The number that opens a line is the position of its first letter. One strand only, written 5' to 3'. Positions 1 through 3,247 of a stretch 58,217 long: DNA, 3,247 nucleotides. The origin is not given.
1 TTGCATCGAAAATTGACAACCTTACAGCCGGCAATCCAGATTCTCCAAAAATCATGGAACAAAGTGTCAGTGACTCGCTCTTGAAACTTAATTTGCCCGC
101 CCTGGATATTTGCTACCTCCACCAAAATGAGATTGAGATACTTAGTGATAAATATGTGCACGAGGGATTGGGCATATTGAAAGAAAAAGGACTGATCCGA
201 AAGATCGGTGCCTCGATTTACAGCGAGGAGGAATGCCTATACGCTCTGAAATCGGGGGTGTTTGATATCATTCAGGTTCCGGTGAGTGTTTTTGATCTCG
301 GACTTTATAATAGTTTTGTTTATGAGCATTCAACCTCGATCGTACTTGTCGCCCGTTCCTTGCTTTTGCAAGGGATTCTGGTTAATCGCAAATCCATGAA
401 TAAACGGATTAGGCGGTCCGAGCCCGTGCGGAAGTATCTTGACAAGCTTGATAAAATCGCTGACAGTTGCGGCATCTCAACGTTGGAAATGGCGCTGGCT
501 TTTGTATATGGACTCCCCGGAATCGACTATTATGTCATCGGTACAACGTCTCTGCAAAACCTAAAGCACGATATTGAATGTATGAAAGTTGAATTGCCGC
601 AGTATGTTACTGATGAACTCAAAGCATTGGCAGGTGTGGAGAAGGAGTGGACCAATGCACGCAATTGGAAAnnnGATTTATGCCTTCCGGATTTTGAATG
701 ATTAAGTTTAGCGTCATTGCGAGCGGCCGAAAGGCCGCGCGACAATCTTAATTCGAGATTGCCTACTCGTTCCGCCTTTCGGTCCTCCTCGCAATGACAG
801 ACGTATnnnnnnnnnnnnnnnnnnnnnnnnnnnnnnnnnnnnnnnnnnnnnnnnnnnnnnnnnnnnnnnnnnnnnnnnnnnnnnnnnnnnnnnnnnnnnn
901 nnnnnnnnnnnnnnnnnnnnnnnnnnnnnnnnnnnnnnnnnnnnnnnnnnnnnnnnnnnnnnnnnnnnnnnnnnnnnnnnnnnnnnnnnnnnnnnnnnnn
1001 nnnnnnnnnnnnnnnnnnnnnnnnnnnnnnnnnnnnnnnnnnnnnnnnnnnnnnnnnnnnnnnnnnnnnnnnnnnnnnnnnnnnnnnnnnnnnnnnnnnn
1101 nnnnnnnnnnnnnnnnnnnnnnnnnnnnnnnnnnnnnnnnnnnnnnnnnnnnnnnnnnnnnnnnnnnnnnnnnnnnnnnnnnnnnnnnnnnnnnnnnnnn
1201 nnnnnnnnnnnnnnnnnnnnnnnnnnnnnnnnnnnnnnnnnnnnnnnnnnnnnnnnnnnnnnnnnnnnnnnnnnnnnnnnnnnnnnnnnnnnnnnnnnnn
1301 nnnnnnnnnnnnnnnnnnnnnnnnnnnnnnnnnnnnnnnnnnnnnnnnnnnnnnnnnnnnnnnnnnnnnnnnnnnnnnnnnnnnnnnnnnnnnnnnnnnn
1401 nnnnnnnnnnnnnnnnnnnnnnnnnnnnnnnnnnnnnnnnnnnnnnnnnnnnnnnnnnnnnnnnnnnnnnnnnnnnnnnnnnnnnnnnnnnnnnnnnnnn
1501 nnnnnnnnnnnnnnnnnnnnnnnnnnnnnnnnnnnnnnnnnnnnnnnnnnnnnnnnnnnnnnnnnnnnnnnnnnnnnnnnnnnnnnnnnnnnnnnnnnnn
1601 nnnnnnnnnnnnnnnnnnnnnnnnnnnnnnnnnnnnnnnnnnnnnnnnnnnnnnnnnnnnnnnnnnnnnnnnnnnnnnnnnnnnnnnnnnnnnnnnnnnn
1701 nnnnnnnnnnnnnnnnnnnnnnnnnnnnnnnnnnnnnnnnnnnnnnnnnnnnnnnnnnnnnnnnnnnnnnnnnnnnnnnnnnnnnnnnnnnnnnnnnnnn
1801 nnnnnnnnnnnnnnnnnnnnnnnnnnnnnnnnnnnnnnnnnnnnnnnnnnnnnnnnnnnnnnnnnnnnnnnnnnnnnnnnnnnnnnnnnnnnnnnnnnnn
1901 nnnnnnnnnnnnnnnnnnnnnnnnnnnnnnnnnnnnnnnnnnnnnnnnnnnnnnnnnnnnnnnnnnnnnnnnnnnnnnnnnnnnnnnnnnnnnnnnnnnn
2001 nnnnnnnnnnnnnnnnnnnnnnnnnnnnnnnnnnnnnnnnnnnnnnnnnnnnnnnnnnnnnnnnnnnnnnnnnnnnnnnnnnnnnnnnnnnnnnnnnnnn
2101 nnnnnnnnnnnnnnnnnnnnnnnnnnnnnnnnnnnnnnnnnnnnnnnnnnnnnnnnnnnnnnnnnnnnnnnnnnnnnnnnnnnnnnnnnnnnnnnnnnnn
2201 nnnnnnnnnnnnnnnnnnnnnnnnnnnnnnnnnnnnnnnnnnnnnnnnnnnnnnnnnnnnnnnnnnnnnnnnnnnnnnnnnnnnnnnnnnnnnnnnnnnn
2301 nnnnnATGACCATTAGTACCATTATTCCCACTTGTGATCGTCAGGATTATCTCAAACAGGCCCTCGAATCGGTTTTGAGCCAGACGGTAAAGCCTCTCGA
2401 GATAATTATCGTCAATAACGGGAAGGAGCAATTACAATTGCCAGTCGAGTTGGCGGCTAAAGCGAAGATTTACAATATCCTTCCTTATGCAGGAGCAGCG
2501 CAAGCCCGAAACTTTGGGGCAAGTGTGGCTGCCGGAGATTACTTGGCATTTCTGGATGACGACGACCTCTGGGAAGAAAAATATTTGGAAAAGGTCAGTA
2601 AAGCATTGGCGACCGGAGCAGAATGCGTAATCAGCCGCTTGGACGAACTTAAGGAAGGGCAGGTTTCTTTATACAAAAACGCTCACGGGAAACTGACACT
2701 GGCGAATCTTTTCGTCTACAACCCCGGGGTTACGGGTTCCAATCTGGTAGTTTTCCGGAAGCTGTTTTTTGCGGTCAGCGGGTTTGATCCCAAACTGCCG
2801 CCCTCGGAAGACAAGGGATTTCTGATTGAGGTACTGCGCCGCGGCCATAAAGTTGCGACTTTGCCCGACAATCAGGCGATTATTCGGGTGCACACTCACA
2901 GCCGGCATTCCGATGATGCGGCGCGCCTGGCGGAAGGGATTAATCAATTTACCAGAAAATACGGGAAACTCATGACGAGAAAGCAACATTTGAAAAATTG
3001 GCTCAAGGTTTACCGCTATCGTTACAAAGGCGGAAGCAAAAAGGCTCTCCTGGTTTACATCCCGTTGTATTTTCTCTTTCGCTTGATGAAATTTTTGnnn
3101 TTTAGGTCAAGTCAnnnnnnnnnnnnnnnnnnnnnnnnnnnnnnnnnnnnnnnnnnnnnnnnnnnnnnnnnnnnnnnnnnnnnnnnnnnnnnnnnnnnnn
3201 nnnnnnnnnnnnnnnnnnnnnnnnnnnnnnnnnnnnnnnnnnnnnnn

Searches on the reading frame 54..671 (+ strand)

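Call 98: search_protein_families(library=pfam, proteins=[window:54-671:+], max_evalue=0.00001)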
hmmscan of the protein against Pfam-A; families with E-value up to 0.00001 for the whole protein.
window:54-671:+ (206 aa): 1 family
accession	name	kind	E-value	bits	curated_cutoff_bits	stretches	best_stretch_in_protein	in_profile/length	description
PF00248.27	Aldo_ket_red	-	1.1e-17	64.5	24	1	2-192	88-289/291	Aldo/keto reductase family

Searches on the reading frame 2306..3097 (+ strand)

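Call 98: search_protein_families(library=pfam, proteins=[window:2306-3097:+], max_evalue=0.00001)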
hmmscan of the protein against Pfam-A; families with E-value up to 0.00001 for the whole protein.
window:2306-3097:+ (264 aa): 3 families
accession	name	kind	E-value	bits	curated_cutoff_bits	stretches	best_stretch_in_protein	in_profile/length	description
PF00535.33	Glycos_transf_2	-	3.4e-22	79.6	23.3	1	4-125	1-128/168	Glycosyl transferase family 2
PF10111.15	Glyco_tranf_2_2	-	8.8e-11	42.2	27.3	1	14-189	13-212/276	Glycosyltransferase like family 2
PF13641.12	Glyco_tranf_2_3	-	3e-10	40.9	27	1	3-219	3-228/230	Glycosyltransferase like family 2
